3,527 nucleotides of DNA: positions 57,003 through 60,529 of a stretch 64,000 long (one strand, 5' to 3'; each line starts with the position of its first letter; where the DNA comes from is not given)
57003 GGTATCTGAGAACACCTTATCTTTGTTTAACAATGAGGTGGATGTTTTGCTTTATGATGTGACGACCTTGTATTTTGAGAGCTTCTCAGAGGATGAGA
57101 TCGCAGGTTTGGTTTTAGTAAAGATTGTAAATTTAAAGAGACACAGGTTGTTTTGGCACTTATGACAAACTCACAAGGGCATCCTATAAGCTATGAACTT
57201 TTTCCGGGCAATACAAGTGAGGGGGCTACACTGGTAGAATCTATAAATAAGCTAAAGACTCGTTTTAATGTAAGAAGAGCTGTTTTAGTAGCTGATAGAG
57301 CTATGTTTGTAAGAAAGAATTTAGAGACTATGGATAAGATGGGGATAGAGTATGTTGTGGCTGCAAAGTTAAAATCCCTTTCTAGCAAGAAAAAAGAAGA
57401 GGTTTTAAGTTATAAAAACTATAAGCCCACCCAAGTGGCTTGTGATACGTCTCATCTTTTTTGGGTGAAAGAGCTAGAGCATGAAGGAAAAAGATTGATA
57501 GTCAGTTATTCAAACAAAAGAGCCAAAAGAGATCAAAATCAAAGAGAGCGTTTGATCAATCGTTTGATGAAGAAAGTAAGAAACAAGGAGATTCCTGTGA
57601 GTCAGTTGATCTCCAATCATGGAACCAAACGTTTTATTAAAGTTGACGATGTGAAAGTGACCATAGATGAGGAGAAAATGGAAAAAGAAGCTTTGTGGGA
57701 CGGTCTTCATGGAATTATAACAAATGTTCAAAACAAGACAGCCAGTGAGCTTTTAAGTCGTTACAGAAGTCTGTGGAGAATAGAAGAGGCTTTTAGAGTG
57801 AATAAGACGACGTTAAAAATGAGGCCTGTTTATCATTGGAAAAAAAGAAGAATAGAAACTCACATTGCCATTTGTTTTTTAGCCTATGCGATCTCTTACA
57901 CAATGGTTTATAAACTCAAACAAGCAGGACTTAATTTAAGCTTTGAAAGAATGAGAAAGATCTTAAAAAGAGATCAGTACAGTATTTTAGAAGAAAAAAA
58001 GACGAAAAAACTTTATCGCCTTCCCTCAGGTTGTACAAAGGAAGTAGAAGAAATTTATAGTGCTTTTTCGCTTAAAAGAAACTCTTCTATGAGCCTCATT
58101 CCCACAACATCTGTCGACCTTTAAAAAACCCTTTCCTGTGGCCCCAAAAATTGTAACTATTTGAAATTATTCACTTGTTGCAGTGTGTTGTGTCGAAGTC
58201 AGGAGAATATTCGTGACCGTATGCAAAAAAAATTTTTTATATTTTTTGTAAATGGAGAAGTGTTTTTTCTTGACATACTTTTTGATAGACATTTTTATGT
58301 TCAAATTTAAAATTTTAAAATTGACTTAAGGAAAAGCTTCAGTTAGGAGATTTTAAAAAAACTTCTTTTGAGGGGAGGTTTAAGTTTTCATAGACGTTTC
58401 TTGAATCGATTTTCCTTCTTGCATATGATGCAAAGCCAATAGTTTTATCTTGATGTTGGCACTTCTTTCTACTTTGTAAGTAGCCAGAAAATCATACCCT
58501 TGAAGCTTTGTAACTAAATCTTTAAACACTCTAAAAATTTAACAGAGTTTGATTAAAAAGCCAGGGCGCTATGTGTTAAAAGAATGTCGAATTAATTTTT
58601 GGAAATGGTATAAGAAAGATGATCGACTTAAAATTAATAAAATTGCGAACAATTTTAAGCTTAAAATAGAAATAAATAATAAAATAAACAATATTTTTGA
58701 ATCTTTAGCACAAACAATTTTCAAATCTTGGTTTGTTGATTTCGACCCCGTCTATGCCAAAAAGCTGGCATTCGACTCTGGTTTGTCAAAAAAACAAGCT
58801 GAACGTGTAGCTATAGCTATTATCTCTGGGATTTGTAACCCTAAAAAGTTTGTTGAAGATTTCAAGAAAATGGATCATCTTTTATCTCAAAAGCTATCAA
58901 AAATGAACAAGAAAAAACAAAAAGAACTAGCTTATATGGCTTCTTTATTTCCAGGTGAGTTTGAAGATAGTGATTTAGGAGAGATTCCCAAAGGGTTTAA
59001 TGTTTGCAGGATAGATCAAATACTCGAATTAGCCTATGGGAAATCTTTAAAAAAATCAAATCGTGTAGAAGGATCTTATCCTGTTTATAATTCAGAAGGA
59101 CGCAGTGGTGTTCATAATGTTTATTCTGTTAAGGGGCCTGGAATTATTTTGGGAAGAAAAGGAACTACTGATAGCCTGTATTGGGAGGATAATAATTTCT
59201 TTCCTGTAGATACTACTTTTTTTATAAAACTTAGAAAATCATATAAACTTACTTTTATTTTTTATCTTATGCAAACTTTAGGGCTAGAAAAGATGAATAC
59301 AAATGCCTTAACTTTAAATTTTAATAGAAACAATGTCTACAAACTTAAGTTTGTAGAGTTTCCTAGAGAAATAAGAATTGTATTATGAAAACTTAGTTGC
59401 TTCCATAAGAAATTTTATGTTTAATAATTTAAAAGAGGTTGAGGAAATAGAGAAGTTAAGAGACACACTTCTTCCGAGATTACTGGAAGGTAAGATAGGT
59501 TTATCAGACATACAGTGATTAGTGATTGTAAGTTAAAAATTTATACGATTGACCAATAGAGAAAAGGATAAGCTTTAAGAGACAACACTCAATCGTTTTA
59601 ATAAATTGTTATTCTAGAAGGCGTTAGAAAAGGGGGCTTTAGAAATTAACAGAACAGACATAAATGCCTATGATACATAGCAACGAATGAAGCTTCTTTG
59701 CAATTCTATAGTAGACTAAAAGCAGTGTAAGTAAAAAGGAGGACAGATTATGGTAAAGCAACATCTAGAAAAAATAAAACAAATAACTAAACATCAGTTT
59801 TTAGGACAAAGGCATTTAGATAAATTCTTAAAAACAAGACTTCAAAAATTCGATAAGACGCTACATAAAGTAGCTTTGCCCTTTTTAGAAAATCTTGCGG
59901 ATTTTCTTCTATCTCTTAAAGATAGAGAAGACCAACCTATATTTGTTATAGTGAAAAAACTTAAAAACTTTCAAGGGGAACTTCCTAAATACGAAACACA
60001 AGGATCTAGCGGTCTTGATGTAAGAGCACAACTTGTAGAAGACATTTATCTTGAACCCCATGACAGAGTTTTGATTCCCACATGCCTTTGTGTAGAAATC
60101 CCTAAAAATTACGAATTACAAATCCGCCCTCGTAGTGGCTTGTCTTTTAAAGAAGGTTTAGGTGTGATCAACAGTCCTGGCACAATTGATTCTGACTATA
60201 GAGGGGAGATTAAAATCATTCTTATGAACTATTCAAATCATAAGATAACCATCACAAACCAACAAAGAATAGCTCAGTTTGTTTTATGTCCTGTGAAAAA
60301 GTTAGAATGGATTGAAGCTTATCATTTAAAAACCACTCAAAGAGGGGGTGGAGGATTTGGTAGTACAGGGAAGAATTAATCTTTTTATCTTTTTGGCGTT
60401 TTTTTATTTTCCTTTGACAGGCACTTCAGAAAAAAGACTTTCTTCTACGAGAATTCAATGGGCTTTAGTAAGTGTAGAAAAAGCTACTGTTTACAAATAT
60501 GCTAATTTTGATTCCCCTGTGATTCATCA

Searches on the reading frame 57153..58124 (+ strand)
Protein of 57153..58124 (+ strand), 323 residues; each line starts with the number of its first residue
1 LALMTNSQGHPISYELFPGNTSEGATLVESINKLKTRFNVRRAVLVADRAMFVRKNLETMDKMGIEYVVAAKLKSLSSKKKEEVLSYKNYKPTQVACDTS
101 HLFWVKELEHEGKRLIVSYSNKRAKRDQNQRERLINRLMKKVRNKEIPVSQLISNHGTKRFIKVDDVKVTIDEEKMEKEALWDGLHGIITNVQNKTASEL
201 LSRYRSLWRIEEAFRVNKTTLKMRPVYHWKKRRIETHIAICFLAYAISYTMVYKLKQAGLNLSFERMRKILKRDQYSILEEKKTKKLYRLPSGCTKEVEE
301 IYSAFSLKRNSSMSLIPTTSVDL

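Call 45: search_protein_families(library=pfam, proteins=[window:57153-58124:+], max_evalue=0.01)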
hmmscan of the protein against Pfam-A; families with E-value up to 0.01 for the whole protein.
window:57153-58124:+ (323 aa): 1 family
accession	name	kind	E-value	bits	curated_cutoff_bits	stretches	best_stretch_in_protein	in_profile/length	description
PF01609.27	DDE_Tnp_1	-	1.4e-14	54.8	23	1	3-246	40-199/200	Transposase DDE domain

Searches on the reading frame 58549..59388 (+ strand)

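Call 45: search_protein_families(library=pfam, proteins=[window:58549-59388:+], max_evalue=0.01)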
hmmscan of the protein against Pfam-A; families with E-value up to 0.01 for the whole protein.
window:58549-59388:+ (279 aa): 1 family
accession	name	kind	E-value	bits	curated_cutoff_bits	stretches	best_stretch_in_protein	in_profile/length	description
PF01420.25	Methylase_S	-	0.0002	22.1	22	1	147-263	1-126/168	Type I restriction modification DNA specificity domain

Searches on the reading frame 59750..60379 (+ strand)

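Call 45: search_protein_families(library=pfam, proteins=[window:59750-60379:+], max_evalue=0.01)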
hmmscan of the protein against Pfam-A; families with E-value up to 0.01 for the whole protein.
window:59750-60379:+ (209 aa): 2 families
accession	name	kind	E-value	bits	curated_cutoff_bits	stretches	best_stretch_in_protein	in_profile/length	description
PF00692.24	dUTPase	-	2.6e-30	105.3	22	1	77-207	4-129/129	dUTPase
PF22769.1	DCD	-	9.1e-07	29.5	27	1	96-179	68-150/153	dCTP deaminase-like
